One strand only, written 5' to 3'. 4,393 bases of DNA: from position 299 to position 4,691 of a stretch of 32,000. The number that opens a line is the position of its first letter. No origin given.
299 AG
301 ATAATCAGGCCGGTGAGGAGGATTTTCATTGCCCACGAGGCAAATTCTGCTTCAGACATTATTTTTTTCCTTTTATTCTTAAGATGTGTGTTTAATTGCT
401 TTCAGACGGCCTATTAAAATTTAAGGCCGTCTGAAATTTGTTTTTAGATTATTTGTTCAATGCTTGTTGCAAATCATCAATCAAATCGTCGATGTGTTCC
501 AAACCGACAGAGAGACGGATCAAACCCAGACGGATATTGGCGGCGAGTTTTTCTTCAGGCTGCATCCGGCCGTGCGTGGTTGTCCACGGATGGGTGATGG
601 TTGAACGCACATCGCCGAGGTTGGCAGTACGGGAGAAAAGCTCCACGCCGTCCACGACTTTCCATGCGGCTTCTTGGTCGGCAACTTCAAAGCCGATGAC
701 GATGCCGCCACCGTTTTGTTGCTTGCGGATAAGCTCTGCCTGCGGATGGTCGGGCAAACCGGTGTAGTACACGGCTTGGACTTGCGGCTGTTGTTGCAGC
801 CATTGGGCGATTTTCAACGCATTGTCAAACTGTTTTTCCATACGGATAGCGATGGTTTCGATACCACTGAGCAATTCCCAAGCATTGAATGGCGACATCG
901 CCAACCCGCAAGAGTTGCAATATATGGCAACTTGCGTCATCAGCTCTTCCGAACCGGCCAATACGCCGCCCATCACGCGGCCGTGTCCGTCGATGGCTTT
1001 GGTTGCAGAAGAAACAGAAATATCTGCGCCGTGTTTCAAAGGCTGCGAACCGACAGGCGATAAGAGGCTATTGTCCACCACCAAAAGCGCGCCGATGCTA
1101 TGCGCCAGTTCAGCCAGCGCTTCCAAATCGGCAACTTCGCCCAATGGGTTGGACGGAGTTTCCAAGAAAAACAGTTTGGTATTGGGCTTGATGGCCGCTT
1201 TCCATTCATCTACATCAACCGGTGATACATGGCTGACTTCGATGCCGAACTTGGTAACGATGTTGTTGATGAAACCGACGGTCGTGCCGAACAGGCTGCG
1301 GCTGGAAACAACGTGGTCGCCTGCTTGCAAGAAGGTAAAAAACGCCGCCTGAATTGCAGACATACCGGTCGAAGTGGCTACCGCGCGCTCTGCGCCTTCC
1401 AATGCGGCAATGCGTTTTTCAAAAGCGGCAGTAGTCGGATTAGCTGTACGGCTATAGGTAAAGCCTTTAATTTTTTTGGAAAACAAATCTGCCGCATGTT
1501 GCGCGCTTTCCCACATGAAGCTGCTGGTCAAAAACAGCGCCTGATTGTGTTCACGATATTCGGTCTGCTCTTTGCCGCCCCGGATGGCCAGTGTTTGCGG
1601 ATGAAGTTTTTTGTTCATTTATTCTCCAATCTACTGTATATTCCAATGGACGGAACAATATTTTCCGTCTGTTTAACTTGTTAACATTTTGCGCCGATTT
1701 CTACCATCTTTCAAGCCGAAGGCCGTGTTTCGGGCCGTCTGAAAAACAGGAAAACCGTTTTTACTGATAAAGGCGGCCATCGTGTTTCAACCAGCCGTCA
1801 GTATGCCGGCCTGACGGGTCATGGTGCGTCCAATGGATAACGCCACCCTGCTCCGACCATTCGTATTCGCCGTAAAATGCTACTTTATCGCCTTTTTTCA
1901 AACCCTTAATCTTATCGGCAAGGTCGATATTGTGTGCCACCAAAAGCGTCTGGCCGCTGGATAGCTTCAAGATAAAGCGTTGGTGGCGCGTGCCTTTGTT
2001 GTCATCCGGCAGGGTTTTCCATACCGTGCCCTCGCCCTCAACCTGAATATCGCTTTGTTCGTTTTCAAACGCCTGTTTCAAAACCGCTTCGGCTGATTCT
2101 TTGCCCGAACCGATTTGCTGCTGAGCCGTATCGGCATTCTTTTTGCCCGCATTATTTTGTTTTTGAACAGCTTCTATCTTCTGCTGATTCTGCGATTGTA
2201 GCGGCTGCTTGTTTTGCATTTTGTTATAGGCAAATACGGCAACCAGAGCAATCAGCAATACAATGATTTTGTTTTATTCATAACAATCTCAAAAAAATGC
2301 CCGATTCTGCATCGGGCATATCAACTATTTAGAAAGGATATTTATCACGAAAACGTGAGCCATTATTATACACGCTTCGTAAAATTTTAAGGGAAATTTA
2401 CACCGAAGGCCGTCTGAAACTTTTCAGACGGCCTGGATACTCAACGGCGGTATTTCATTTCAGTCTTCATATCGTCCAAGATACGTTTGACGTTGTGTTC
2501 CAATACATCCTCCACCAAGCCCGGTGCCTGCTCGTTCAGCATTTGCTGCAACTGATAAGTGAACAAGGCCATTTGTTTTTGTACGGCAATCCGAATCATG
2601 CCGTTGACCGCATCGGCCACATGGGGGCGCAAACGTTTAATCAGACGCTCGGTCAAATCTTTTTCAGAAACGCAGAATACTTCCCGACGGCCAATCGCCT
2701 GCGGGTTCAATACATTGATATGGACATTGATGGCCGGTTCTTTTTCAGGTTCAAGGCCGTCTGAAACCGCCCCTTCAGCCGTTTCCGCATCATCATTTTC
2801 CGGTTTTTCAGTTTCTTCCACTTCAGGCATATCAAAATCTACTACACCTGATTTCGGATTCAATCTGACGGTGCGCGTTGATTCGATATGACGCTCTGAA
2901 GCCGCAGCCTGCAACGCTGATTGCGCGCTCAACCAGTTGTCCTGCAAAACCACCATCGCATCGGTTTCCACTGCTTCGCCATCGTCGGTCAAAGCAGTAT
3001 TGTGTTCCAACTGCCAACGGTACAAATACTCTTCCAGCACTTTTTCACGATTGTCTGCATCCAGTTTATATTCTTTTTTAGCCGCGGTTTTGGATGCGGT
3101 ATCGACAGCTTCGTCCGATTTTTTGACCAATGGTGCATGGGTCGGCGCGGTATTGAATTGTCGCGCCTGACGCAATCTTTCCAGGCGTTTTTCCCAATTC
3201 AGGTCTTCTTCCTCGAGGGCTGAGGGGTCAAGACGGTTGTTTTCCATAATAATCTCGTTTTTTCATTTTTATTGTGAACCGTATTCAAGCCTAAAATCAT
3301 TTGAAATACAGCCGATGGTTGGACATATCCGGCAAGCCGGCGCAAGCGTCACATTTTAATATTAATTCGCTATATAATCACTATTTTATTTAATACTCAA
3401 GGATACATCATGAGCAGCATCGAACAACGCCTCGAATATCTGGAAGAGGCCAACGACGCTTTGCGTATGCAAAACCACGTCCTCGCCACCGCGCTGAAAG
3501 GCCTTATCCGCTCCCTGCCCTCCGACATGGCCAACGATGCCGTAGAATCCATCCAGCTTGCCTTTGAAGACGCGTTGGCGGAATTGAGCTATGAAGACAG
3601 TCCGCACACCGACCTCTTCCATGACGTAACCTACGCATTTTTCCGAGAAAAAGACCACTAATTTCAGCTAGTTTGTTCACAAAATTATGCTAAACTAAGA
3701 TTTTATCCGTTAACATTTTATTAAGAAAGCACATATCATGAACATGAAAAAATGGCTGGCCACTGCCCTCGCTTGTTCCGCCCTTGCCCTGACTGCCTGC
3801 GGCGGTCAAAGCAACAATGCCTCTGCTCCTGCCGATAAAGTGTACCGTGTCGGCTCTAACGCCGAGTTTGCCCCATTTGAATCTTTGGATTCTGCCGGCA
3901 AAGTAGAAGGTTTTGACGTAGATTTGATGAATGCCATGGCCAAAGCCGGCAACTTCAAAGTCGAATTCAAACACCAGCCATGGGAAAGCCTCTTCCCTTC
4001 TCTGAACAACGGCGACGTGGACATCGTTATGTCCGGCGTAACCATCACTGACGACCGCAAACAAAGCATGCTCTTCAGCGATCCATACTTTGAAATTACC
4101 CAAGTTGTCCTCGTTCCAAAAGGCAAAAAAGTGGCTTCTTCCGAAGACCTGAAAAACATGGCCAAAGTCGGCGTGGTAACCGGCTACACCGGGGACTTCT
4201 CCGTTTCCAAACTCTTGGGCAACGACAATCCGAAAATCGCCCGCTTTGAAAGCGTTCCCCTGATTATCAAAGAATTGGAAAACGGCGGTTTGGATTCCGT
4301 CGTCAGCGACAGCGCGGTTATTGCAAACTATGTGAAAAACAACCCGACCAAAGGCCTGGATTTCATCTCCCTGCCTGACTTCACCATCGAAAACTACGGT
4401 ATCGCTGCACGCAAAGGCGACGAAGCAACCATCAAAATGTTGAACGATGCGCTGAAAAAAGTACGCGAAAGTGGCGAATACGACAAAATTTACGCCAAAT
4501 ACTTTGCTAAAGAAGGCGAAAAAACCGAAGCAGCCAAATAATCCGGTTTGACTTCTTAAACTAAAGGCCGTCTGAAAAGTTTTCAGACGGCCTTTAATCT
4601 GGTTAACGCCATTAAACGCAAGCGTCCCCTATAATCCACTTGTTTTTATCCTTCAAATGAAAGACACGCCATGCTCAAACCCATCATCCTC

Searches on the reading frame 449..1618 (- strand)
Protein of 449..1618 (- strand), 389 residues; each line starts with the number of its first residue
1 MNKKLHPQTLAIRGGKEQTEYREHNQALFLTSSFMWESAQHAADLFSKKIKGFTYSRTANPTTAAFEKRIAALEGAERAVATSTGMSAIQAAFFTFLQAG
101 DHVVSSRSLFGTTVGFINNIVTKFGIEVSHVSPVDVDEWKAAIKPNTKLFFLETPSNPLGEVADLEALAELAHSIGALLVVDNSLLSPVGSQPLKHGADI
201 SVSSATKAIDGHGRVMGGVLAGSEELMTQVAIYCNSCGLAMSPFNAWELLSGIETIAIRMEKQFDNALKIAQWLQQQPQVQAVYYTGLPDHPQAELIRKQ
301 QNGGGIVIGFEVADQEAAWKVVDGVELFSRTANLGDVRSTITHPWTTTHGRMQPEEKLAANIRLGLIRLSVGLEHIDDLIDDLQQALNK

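Call 10: search_protein_families(library=pfam, proteins=[window:449-1618:-], max_evalue=0.001)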
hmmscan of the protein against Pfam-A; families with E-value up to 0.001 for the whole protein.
window:449-1618:- (389 aa): 5 families
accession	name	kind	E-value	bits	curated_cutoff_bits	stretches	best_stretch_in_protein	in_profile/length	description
PF01053.26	Cys_Met_Meta_PP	-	7.4e-133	443.2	27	1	8-388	1-381/381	Cys/Met metabolism PLP-dependent enzyme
PF00155.27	Aminotran_1_2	-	2e-14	54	19.7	1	54-183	34-186/361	Aminotransferase class I and II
PF00266.25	Aminotran_5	-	8.1e-10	38.6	21.5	1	68-230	50-221/371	Aminotransferase class-V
PF01041.23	DegT_DnrJ_EryC1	-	3.2e-08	33.6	19.8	1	60-183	23-146/360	DegT/DnrJ/EryC1/StrS aminotransferase family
PF01212.27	Beta_elim_lyase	-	0.00028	20.8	27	1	59-276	30-267/288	Beta-eliminating lyase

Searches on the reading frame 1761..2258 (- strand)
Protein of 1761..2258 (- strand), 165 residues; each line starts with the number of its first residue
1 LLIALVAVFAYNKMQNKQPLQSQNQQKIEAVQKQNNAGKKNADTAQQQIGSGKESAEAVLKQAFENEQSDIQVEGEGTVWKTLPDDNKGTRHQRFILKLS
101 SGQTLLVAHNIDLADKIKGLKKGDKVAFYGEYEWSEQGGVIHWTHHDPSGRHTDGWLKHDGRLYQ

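Call 10: search_protein_families(library=pfam, proteins=[window:1761-2258:-], max_evalue=0.001)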
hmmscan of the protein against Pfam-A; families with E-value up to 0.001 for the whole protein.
window:1761-2258:- (165 aa): 1 family
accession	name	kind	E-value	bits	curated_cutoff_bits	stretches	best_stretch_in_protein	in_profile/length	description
PF11948.15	DUF3465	-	1.3e-54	183.9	25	1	56-165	15-124/124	Protein of unknown function (DUF3465)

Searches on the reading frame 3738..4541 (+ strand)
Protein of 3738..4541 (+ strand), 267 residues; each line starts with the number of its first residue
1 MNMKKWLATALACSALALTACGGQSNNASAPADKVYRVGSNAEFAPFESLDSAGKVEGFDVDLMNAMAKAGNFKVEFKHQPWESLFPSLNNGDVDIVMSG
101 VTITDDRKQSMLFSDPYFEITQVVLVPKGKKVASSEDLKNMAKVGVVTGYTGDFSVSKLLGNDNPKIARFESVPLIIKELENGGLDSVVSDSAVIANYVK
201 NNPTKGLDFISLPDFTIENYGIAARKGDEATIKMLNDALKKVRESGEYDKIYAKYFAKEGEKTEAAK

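Call 10: search_protein_families(library=pfam, proteins=[window:3738-4541:+], max_evalue=0.001)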
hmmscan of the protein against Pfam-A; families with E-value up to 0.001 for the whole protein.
window:3738-4541:+ (267 aa): 2 families
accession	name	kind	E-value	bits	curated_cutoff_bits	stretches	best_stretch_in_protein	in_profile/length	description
PF00497.25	SBP_bac_3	-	9.6e-41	139.1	26.4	1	37-257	2-131/132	Bacterial extracellular solute-binding proteins, family 3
PF10613.14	Lig_chan-Glu_bd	-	1.9e-07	31.6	30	1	48-128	20-113/115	Ligated ion channel L-glutamate- and glycine-binding site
